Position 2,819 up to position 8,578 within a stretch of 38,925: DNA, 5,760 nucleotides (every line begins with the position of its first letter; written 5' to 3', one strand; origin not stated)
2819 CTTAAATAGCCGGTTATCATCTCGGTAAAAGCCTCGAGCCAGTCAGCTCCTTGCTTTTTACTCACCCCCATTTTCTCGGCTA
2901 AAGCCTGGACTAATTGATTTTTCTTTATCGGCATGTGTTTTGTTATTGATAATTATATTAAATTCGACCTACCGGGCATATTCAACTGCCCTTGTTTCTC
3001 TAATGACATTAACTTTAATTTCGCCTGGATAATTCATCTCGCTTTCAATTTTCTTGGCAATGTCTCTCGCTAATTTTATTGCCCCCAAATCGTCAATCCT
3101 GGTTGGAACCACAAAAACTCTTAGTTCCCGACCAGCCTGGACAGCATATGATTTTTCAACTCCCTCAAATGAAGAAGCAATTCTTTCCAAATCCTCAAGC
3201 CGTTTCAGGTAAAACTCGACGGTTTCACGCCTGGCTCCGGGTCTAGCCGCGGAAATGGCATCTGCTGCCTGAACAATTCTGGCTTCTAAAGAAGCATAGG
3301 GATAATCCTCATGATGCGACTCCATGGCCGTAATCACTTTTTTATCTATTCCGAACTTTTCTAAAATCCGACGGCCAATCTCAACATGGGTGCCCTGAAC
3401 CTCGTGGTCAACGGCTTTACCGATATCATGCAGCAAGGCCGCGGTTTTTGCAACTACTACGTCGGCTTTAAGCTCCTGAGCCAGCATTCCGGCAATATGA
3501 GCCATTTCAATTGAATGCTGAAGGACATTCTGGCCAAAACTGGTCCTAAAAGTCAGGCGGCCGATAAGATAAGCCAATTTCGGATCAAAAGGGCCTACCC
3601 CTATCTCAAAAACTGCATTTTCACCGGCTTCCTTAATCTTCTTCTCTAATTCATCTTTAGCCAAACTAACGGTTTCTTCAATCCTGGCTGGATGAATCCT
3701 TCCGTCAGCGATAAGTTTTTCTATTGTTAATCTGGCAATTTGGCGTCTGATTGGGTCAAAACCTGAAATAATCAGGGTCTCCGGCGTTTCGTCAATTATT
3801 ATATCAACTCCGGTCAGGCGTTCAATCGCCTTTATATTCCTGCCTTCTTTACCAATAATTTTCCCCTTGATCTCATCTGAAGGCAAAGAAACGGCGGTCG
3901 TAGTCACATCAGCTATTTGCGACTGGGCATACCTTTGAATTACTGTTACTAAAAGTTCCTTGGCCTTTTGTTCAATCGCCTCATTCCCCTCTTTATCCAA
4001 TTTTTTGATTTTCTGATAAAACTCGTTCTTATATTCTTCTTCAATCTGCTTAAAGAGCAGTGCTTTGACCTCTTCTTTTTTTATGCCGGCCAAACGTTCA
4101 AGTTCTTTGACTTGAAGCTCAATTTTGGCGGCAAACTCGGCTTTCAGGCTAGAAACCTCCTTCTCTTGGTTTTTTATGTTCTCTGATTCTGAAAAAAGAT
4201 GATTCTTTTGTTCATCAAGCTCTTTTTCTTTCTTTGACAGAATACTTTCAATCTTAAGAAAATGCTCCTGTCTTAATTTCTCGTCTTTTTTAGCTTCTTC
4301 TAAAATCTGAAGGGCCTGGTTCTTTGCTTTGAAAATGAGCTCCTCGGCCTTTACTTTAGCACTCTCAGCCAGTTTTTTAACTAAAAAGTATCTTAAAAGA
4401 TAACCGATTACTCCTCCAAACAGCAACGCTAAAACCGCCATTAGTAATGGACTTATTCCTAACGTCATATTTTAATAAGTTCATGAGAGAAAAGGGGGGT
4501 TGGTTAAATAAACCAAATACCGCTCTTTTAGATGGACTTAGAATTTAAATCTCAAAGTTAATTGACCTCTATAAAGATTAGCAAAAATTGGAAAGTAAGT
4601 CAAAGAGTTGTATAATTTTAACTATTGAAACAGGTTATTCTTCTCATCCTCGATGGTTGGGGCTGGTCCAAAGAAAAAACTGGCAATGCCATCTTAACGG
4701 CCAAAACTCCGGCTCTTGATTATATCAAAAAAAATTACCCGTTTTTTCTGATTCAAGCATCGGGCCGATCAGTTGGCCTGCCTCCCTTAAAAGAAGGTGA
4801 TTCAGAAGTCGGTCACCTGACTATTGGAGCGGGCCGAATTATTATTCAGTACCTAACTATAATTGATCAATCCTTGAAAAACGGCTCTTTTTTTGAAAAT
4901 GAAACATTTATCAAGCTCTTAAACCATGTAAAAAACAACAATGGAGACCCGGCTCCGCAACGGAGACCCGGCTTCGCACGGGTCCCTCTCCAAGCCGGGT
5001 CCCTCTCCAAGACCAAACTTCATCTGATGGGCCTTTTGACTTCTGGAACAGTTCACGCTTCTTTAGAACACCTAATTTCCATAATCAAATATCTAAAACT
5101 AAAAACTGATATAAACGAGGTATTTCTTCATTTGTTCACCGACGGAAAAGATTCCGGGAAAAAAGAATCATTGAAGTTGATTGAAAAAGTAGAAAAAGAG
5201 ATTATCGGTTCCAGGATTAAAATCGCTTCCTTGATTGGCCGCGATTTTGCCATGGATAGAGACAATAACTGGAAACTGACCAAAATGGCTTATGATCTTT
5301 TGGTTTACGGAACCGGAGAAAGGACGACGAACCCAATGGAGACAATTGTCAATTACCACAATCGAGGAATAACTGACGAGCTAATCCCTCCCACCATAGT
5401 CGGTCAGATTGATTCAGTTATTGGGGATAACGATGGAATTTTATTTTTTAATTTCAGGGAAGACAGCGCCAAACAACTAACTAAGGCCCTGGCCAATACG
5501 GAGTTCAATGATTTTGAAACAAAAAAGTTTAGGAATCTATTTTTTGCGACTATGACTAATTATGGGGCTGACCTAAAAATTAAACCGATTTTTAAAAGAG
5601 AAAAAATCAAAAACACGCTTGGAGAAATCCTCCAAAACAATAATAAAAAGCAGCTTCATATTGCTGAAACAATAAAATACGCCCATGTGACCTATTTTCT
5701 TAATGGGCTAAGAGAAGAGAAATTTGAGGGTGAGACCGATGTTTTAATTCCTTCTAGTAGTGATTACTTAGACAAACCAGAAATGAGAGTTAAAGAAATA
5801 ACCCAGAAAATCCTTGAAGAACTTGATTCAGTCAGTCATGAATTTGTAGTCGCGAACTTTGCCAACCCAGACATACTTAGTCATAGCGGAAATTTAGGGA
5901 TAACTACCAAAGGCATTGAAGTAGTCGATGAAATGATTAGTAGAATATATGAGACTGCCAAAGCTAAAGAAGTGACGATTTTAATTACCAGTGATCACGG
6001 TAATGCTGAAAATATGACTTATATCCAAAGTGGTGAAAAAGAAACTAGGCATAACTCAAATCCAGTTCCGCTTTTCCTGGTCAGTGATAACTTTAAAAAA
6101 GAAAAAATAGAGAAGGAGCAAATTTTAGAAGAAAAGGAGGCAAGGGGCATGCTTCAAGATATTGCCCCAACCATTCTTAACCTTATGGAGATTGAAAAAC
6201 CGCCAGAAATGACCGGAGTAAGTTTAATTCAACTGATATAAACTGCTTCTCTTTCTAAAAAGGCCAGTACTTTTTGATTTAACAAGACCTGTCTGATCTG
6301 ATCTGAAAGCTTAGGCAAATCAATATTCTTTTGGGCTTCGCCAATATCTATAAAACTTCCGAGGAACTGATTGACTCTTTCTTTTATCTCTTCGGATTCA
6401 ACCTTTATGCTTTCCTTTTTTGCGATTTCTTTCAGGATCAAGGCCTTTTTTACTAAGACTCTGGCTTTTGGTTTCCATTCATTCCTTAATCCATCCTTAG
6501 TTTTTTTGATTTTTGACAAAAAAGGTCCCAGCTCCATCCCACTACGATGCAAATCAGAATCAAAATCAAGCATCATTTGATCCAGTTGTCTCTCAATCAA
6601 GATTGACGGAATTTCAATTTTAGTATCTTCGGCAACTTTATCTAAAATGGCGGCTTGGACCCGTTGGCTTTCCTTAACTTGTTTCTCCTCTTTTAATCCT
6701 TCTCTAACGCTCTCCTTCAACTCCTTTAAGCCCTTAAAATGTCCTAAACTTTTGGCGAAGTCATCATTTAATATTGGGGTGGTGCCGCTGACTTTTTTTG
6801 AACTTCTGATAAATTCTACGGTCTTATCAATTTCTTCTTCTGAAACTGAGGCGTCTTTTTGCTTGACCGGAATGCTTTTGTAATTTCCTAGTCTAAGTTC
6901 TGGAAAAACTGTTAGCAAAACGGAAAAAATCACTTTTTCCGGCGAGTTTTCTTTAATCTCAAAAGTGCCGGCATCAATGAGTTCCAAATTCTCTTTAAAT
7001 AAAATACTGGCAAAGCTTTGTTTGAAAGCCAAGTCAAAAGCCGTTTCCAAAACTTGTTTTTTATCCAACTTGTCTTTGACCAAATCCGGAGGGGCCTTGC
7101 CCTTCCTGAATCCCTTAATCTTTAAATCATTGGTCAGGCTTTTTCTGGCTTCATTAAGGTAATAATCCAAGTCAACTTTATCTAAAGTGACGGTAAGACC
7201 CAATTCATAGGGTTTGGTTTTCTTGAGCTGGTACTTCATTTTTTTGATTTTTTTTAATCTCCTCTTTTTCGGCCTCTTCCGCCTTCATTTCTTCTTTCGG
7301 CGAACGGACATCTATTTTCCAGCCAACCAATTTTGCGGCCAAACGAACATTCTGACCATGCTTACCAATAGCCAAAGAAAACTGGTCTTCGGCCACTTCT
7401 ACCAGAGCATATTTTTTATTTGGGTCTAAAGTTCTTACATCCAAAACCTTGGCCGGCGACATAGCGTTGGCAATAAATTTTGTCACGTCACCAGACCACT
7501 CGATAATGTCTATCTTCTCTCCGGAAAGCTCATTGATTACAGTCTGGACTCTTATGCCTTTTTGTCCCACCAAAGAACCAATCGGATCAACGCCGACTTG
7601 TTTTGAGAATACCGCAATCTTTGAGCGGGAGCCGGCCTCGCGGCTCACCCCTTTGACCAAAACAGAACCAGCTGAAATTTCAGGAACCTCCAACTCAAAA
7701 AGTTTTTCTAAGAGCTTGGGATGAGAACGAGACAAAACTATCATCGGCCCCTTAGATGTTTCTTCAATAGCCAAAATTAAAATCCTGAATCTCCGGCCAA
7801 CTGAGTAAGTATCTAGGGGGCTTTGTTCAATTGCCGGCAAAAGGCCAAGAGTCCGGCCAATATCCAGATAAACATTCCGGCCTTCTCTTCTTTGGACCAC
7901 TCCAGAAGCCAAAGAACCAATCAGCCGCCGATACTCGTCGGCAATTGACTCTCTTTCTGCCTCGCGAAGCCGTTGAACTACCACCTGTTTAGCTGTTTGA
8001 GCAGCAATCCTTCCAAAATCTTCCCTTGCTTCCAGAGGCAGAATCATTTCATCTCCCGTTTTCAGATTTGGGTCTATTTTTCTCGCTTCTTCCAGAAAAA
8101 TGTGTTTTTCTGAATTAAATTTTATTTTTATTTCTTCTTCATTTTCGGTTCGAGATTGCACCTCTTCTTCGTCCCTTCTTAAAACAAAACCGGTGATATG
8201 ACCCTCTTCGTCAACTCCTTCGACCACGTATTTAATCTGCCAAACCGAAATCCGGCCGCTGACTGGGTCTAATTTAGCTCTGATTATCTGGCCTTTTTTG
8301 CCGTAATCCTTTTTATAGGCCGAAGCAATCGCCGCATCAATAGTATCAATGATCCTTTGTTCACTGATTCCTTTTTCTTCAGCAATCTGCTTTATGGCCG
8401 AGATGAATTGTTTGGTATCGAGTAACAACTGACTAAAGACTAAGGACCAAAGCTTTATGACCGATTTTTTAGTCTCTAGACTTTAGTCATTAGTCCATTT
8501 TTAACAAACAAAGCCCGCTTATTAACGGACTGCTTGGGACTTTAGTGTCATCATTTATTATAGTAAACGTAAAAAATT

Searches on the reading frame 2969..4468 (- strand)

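Call 13: search_protein_families(library=pfam, proteins=[window:2969-4468:-])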
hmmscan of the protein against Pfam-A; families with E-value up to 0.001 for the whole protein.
window:2969-4468:- (499 aa): 4 families
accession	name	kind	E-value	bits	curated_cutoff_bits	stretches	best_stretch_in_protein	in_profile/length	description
PF01966.28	HD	-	7.4e-21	75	22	1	315-407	1-115/116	HD domain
PF12072.13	RNase_Y_N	-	8.2e-18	65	32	1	64-182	81-199/201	RNase Y N-terminal region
PF00013.35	KH_1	-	2e-09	37.5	21.5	1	194-250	5-65/66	KH domain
PF08668.18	HDOD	-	2.2e-06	27.7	22.9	1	314-353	94-134/196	HDOD domain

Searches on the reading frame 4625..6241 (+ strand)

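Call 13: search_protein_families(library=pfam, proteins=[window:4625-6241:+])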
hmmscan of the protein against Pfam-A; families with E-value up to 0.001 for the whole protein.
window:4625-6241:+ (538 aa): 4 families
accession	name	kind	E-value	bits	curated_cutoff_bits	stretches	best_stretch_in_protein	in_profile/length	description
PF01676.23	Metalloenzyme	-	5.4e-65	219.8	24.3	1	2-525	1-252/252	Metalloenzyme superfamily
PF06415.18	iPGM_N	-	4.4e-56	190.2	27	1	128-313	26-215/217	BPG-independent PGAM N-terminus (iPGM_N)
PF00884.28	Sulfatase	-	5.2e-07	29.7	25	1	431-522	210-300/301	Sulfatase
PF01663.27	Phosphodiest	-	4.1e-05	23.8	23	1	396-463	166-224/342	Type I phosphodiesterase / nucleotide pyrophosphatase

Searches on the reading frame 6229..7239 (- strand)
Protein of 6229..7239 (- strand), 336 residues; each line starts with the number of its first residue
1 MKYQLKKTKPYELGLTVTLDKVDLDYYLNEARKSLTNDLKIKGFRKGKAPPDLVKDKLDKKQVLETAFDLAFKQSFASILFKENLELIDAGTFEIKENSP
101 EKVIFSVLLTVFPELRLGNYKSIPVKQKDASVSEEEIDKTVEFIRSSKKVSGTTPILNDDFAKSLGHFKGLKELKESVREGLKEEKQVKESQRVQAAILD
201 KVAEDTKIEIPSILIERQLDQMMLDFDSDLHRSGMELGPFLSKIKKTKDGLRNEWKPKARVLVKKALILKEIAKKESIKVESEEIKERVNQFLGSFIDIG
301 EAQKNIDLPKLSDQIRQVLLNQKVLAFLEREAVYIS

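Call 13: search_protein_families(library=pfam, proteins=[window:6229-7239:-])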
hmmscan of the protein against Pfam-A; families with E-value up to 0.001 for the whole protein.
window:6229-7239:- (336 aa): 2 families
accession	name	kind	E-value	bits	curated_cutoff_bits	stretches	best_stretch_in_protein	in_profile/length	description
PF05698.19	Trigger_C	-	4.5e-27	95.5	22.7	1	171-328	2-160/162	Bacterial trigger factor protein (TF) C-terminus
PF05697.18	Trigger_N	-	1.1e-26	94.3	22.2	1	1-142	1-142/144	Bacterial trigger factor protein (TF)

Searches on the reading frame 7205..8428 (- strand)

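Call 13: search_protein_families(library=pfam, proteins=[window:7205-8428:-])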
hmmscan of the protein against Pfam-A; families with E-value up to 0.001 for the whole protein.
window:7205-8428:- (407 aa): 3 families
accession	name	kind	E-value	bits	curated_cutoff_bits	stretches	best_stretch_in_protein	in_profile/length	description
PF08529.16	NusA_N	-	2.8e-32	111.9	23.8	1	8-160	2-119/119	NusA N-terminal domain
PF13184.12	KH_5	-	2.1e-26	92.3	27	1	265-332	1-68/69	NusA-like KH domain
PF23095.1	KH_NusA_C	-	1.8e-05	25.1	34.2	1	341-374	1-34/59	Transcription termination/antitermination protein NusA, KH domain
